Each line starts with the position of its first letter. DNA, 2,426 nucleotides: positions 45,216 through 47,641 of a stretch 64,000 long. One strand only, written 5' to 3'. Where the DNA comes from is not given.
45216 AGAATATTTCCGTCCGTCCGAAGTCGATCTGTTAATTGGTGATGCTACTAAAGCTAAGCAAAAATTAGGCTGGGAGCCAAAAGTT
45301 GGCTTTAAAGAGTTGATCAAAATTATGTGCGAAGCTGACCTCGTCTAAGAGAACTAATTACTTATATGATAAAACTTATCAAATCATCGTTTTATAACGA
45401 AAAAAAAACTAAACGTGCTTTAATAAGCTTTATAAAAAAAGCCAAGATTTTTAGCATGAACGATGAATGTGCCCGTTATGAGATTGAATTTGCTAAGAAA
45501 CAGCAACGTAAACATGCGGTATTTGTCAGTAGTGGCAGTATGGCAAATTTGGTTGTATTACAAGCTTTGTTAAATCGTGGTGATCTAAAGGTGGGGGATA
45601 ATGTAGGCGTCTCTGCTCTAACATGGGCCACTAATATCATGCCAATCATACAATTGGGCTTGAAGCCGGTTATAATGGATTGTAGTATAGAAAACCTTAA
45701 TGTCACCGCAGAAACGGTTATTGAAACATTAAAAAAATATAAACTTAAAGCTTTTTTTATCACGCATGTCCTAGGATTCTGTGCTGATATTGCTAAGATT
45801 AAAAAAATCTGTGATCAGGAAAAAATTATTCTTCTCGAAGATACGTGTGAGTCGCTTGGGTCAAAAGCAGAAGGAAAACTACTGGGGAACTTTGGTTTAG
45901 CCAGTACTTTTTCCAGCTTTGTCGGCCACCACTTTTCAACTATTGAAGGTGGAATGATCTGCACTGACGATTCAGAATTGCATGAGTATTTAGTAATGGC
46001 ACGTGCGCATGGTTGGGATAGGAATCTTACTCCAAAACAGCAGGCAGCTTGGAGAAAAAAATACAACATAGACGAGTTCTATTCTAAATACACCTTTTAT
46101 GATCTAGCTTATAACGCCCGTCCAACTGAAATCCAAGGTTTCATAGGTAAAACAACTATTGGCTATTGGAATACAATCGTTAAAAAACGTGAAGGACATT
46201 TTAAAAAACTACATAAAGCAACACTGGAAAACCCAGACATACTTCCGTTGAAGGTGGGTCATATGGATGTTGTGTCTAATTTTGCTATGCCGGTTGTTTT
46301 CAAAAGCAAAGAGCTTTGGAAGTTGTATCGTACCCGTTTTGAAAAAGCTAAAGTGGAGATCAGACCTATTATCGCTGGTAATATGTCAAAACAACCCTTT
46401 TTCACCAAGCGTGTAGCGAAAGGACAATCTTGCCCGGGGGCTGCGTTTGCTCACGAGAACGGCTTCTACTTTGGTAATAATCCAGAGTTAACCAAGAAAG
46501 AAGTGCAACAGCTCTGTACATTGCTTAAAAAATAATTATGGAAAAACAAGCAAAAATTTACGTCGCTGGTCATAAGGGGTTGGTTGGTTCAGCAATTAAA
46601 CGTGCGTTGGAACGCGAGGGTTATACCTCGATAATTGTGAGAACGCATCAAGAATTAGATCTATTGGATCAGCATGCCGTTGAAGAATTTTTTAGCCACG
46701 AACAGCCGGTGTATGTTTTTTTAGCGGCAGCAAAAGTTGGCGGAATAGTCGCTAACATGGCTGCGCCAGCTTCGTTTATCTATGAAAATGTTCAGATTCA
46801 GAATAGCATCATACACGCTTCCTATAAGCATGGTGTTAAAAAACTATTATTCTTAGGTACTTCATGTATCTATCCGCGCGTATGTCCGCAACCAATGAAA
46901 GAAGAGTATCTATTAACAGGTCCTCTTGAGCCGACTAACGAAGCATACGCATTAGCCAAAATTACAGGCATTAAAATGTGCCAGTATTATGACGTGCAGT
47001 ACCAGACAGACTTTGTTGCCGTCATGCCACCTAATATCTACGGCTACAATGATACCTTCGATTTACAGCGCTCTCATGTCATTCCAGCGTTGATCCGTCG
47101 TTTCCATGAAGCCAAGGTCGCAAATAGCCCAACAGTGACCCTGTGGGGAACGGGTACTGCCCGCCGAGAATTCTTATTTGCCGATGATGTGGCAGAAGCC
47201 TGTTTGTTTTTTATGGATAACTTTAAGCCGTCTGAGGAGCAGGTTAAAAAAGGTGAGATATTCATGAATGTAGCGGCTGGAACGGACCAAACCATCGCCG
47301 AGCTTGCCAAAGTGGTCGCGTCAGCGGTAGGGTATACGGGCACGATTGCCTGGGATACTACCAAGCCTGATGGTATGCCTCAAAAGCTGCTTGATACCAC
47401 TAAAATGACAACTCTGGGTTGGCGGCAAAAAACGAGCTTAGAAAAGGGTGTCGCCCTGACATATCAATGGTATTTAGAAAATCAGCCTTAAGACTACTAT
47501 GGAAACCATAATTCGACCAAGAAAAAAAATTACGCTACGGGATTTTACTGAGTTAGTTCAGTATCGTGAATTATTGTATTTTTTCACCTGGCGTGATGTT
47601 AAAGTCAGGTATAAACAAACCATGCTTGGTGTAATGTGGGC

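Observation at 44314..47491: gmd + ColD-like His-variant PLP enzyme + fcl-like reductase: a 3,6-dideoxy sugar (colitose-type) branch, possibly acting on GDP-heptose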

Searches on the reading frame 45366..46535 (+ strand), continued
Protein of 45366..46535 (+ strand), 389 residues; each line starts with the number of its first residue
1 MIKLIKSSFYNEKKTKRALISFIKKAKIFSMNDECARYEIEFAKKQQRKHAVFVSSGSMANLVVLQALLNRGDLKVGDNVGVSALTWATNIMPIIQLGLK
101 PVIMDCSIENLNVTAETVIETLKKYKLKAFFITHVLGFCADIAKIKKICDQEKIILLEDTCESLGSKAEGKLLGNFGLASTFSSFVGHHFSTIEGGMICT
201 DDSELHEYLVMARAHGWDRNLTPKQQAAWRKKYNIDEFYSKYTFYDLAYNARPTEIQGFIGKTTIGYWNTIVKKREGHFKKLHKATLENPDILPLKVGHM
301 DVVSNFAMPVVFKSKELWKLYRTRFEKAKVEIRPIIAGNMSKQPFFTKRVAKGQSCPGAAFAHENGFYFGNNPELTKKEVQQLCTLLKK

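Call 56: search_solved_structures(query=window:45366-46535:+, show_alignments=5, max_evalue=1e-35)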
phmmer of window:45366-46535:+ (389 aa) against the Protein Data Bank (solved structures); distinct sequences matched with E-value up to 1e-35: 6.
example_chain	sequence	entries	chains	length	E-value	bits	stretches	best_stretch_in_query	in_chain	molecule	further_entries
2gms_A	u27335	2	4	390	1.3e-54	188.8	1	20-382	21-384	Putative pyridoxamine 5-phosphate-dependent dehydrase, Wbdk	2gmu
3b8x_A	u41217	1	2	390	1.2e-53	185.6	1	20-382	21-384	Pyridoxamine 5-phosphate-dependent dehydrase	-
2r0t_A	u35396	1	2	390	2.3e-53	184.7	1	20-382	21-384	Pyridoxamine 5-phosphate-dependent dehydrase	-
3gr9_A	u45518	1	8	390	2.3e-53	184.7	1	20-382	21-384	ColD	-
3bcx_A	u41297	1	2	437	2.6e-39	138.5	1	51-347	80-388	CDP-6-deoxy-L-threo-D-glycero-4-hexulose-3-dehydrase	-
3bb8_A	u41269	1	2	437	4.7e-38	134.3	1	51-347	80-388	CDP-4-keto-6-deoxy-D-glucose-3-dehydrase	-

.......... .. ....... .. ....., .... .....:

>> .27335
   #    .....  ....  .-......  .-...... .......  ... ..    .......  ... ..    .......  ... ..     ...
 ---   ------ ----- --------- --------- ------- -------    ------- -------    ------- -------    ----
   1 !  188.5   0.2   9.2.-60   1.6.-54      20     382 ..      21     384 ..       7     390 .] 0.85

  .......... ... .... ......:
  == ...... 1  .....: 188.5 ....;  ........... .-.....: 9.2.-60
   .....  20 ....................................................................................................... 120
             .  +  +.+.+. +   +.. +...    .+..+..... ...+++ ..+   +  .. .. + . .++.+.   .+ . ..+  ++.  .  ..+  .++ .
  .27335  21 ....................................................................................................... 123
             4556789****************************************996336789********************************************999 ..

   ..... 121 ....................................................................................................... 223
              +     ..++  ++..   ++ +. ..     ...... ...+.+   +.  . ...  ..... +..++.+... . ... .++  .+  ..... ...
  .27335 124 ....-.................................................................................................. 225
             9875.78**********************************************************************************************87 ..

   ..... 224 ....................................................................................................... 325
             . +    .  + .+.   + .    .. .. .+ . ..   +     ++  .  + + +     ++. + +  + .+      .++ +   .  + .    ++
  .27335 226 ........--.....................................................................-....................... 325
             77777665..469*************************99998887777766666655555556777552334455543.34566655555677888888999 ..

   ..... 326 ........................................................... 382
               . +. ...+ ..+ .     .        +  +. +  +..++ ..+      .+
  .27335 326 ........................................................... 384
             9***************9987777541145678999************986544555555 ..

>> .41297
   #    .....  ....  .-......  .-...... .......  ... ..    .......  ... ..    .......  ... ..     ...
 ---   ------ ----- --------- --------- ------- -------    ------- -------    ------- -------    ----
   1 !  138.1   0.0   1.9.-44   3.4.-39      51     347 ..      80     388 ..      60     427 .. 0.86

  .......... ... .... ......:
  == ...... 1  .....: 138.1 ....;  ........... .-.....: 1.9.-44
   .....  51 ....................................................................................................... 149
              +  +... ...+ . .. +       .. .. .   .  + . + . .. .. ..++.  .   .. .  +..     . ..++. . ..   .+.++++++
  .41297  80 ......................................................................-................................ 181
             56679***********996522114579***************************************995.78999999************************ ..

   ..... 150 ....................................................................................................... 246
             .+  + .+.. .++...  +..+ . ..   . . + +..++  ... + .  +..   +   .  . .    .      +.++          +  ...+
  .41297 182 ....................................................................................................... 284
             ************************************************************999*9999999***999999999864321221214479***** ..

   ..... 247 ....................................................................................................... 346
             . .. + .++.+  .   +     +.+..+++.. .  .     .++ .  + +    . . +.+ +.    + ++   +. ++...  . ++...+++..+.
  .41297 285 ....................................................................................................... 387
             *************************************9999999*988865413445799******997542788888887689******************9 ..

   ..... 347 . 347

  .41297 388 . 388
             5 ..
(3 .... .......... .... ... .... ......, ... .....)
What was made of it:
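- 45366..46535 (+): ColD-type PMP/PLP-dependent GDP-4-keto-6-deoxy-sugar 3-dehydratase, with His188 in place of the Schiff-base Lys. The E1 CxC...C Fe-S insertion is absent (call 56).
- The E1 Fe-S insertion is absent (call 56). The E1 cluster motif lies in an insertion that this protein lacks (call 56).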

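Call 61: find_related_loci(query=A1, collection=metagenome_contigs, flank=10000)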
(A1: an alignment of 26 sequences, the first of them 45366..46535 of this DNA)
Query A1 (389 aa) in metagenome_contigs; peptide patterns used: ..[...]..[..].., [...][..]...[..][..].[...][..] (x = any residue, [..] = any of these).
600 stretches matched a pattern (row limit reached: there are more); 528 encode a relative of the query (tblastn E <= 1e-3); the best 80 are kept; 80 distinct loci.
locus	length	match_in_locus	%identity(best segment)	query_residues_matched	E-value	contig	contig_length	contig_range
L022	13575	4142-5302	67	1-387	0e+0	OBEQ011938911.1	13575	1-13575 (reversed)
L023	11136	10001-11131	64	1-377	4e-170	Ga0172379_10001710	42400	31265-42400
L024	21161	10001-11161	62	1-387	5e-165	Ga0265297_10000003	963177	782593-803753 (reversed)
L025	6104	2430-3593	59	1-388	9e-165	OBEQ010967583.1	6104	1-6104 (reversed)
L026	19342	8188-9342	60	1-387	7e-162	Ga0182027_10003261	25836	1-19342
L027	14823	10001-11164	59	1-389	4e-160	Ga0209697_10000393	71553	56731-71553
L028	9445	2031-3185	60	1-387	3e-160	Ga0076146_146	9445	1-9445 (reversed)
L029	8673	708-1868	59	1-389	6e-160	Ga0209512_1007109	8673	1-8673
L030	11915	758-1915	59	1-388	2e-159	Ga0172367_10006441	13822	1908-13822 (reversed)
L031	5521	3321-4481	60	1-389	2e-161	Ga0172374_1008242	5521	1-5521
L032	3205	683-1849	60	1-389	5e-167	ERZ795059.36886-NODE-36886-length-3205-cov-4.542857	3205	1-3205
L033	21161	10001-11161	60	1-389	3e-159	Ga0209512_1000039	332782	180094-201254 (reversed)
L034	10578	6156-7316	58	1-389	1e-158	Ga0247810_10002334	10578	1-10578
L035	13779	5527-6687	58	1-389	1e-158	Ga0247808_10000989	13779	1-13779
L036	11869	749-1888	59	1-381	2e-157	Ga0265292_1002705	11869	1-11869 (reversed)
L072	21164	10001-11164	60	1-389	1e-164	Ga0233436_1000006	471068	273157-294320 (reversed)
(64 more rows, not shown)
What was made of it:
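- Tried and rejected: The metagenome scan with an alignment (call 61) was needed to get statistics.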

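Call 75: search_protein_families(library=pfam, proteins=[L002:5599-6639:-], max_evalue=0.00001)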
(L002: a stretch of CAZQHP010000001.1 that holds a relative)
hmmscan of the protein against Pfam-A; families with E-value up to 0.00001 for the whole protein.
L002:5599-6639:- (346 aa): 3 families
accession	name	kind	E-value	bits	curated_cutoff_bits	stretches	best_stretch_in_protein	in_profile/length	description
PF00483.29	NTP_transferase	-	5.4e-44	151.1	21.2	1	3-280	2-243/245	Nucleotidyl transferase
PF22640.1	ManC_GMP_beta-helix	-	2.4e-09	37.4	27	1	297-342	10-54/55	MannoseP isomerase/GMP-like beta-helix domain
PF12804.13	NTP_transf_3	-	2.1e-08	35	27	1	4-116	2-100/160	MobA-like NTP transferase domain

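Call 76: predict_structure(alignment_id=A1)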
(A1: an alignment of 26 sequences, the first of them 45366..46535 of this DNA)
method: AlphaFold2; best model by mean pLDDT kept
length: 389 residues; sequences in the alignment: 26
mean_pLDDT: 89.3   pTM: 0.89
mean pLDDT of the five models: 89.3, 88.8, 86.4, 86.2, 85.0
residues with pLDDT >= 90: 248; 70-90: 111; 50-70: 30; < 50: 0
segments of 3 or more residues with pLDDT < 50: none
pLDDT, mean of each block of 10 residues (from residue 1): 70 88 84 89 96 91 93 96 90 93 93 96 96 92 97 97 92 97 68 80 95 79 87 80 60 88 90 95 96 94 92 97 95 83 88 86 93 92 95
secondary structure, 60 per line:
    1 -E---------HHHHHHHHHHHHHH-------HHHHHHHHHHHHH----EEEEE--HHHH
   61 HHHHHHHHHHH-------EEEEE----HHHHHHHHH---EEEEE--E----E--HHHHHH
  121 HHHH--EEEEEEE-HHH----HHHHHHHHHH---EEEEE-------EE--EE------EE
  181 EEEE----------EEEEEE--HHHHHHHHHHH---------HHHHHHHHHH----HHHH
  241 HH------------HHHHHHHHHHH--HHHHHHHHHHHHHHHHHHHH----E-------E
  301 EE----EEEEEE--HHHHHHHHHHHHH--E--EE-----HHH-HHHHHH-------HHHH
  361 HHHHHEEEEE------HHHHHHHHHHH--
elements in order: H12-25 H33-45 E50-54 H57-71 E79-83 H88-96 E100-104 H115-124 E127-133 H142-151 E155-159 E179-184 E195-200 H203-213 H223-232 H237-242 H255-265 H268-287 E300-302 E307-312 H315-327 H344-349 H357-365 E366-370 H377-387

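Call 78: fold_search(model_id=the predicted structure, library=pdb)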
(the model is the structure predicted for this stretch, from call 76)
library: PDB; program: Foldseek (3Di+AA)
matches with E <= 10: 1962; with E <= 0.001: 1456
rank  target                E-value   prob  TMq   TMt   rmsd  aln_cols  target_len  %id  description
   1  2r0t_A                4.3e-30  1.00  0.86  0.87   2.9       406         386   30  Crystal structure of GDP-4-keto-6-deoxymannose-3-dehydratase with a trapped PLP-glutamate geminal diamine (released 2007-12-18)
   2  3gr9_A                5.2e-30  1.00  0.87  0.88   3.0       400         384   32  Crystal structure of ColD H188K S187N (released 2009-06-16)
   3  2gms_A                6.2e-30  1.00  0.86  0.86   3.0       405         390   32  E coli GDP-4-keto-6-deoxy-D-mannose-3-dehydratase with bound hydrated PLP (released 2006-09-05)
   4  3gr9_C                7.9e-30  1.00  0.88  0.88   2.8       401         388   32  Crystal structure of ColD H188K S187N (released 2009-06-16)
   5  3b8x_A                7.9e-30  1.00  0.88  0.89   3.0       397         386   32  Crystal structure of GDP-4-keto-6-deoxymannose-3-dehydratase (ColD) H188N mutant with bound GDP-perosamine (released 2007-11-27)
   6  2gms_B                8.9e-30  1.00  0.87  0.87   2.8       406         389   31  E coli GDP-4-keto-6-deoxy-D-mannose-3-dehydratase with bound hydrated PLP (released 2006-09-05)
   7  3gr9_E                1.9e-29  1.00  0.87  0.88   2.8       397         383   31  Crystal structure of ColD H188K S187N (released 2009-06-16)
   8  3gr9_G                2.2e-29  1.00  0.87  0.87   2.9       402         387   31  Crystal structure of ColD H188K S187N (released 2009-06-16)
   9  3gr9_B                2.4e-29  1.00  0.86  0.87   2.7       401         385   31  Crystal structure of ColD H188K S187N (released 2009-06-16)
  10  3gr9_D                3.9e-29  1.00  0.84  0.86   3.0       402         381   31  Crystal structure of ColD H188K S187N (released 2009-06-16)
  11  3b8x_B                9.5e-29  1.00  0.87  0.87   3.0       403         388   32  Crystal structure of GDP-4-keto-6-deoxymannose-3-dehydratase (ColD) H188N mutant with bound GDP-perosamine (released 2007-11-27)
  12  3gr9_F                1.8e-28  1.00  0.87  0.88   2.7       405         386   30  Crystal structure of ColD H188K S187N (released 2009-06-16)
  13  3bb8_A                1.5e-26  1.00  0.82  0.76   3.4       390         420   28  E1 Dehydrase H220K Mutant (released 2008-09-16)
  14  3bcx_A                1.0e-25  1.00  0.82  0.77   4.2       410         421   27  E1 Dehydrase (released 2007-11-27)
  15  3bcx_B                3.2e-25  1.00  0.82  0.77   4.4       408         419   27  E1 Dehydrase (released 2007-11-27)
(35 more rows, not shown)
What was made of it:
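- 45366..46535 (+): The AlphaFold model (pLDDT 89) matches ColD at TM 0.86-0.88 (calls 76, 78).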

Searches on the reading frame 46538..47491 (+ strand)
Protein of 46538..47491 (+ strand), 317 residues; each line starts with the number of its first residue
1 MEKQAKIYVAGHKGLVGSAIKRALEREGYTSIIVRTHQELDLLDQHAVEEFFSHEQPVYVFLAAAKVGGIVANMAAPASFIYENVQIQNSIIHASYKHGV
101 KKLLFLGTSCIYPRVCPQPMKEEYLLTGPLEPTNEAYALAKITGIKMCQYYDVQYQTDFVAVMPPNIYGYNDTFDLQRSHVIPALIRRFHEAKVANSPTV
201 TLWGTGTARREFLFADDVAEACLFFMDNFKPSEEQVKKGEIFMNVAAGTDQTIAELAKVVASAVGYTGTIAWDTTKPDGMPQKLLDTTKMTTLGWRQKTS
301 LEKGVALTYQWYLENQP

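Call 4: search_protein_families(library=ncbifam, proteins=[window:46538-47491:+], max_evalue=0.00001)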
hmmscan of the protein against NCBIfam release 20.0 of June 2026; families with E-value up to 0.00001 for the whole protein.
window:46538-47491:+ (317 aa): 8 families
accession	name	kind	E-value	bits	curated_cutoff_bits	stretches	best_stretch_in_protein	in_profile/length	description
NF047922.1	GDPFucSynFcl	equivalog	1.2e-135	451.9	500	1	4-316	2-305/308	GDP-L-fucose synthase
TIGR01181.1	dTDP_gluc_dehyt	equivalog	1.2e-17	64.1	365.1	1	40-316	57-315/321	dTDP-glucose 4,6-dehydratase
TIGR01179.1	galE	equivalog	8.1e-17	61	262.3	1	39-314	53-327/332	UDP-glucose 4-epimerase GalE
TIGR04180.1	EDH_00030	hypoth_equivalog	1.1e-12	47.7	475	1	41-274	57-266/297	NAD-dependent 4,6-dehydratase LegB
NF007490.0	PRK10084.1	subfamily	3.6e-08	32.8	649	1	199-316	220-338/361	dTDP-glucose 4,6-dehydratase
NF007582.0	PRK10217.1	equivalog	1e-06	28.1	698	0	199-316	213-335/355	dTDP-glucose 4,6-dehydratase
TIGR02197.1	heptose_epim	equivalog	1.1e-06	28.1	274.6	1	7-313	1-314/316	ADP-glyceromanno-heptose 6-epimerase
NF042422.1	oxyalk_red_OleD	equivalog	9.6e-06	25.2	580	0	6-264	2-250/329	2-alkyl-3-oxoalkanoate reductase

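Call 5: search_protein_families(library=pfam, proteins=[window:46538-47491:+], max_evalue=0.00001)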
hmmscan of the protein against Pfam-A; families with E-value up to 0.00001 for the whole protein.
window:46538-47491:+ (317 aa): 3 families
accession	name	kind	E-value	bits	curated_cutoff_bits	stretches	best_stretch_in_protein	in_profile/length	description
PF01370.27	Epimerase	-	3.8e-63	213.5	20.9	1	7-231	1-230/240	NAD dependent epimerase/dehydratase family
PF16363.11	GDP_Man_Dehyd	-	4.6e-17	62.9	27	1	39-306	58-330/332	GDP-mannose 4,6 dehydratase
PF04321.23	RmlD_sub_bind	-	3e-07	30.3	27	1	6-144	2-132/287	RmlD substrate binding domain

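Call 7: search_solved_structures(query=window:46538-47491:+, show_alignments=1, max_evalue=1e-10)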
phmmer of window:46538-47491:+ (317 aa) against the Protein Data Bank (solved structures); distinct sequences matched with E-value up to 1e-10: 26.
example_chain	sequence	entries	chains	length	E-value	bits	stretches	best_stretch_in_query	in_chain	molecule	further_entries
1bsv_A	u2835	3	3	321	2.1e-109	368.7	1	3-316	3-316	PROTEIN (GDP-FUCOSE SYNTHETASE) | GDP-FUCOSE SYNTHETASE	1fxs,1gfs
1bws_A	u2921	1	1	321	5.6e-109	367.3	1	3-316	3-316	PROTEIN (GDP-4-KETO-6-DEOXY-D-MANNOSE EPIMERASE/REDUCTASE)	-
1e7q_A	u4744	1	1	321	1.7e-108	365.8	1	5-316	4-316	GDP-FUCOSE SYNTHETASE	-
1e6u_A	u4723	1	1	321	1.7e-108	365.8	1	5-316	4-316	GDP-FUCOSE SYNTHETASE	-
1e7s_A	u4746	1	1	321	2.8e-108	365.1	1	3-316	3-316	GDP-FUCOSE SYNTHETASE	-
1e7r_A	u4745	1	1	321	1.9e-107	362.3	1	3-316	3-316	GDP-FUCOSE SYNTHETASE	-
7anh_A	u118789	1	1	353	1.8e-94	319.7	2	1-197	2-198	GDP-L-fucose synthase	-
7ll6_A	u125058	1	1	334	5.9e-89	301.6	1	6-315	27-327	GDP-L-fucose synthase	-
8du0_A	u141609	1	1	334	5.9e-89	301.6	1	6-315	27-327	GDP-L-fucose synthase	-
8ewu_A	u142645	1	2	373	1e-85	290.9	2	1-197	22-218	GDP-L-fucose synthase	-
7cxt_A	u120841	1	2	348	2.3e-82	280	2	1-201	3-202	GDP-L-fucose synthase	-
7m13_A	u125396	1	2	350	2.3e-82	279.9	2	1-201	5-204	GDP-L-fucose synthase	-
7anc_A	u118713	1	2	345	3.3e-82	279.4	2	1-201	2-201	GDP-L-fucose synthase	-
4b8w_A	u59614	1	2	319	2.1e-43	152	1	5-315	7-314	GDP-L-FUCOSE SYNTHASE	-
4b8z_A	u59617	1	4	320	2.1e-43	152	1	5-315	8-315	GDP-L-FUCOSE SYNTHASE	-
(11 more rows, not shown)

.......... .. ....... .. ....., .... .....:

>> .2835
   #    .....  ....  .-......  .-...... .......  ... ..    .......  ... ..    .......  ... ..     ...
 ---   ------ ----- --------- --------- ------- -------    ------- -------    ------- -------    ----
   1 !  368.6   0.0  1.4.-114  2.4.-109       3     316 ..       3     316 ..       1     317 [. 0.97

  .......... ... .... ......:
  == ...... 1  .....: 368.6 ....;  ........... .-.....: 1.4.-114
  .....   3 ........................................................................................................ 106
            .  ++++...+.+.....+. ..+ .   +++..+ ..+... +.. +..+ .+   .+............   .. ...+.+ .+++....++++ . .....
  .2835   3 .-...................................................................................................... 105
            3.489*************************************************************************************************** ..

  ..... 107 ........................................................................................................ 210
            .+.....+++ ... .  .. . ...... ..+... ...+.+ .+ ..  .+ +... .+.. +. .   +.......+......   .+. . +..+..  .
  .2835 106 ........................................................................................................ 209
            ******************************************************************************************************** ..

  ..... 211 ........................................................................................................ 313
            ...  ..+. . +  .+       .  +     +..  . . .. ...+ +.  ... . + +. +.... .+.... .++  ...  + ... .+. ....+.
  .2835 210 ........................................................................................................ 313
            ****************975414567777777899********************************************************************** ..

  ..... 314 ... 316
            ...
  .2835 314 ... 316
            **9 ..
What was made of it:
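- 46538..47491 (+): Fcl-type GDP-4-keto-6-deoxy-sugar epimerase/4-reductase, inferred to do the ColC step. Scores 369 bits to E. coli Fcl 1bsv (call 7).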
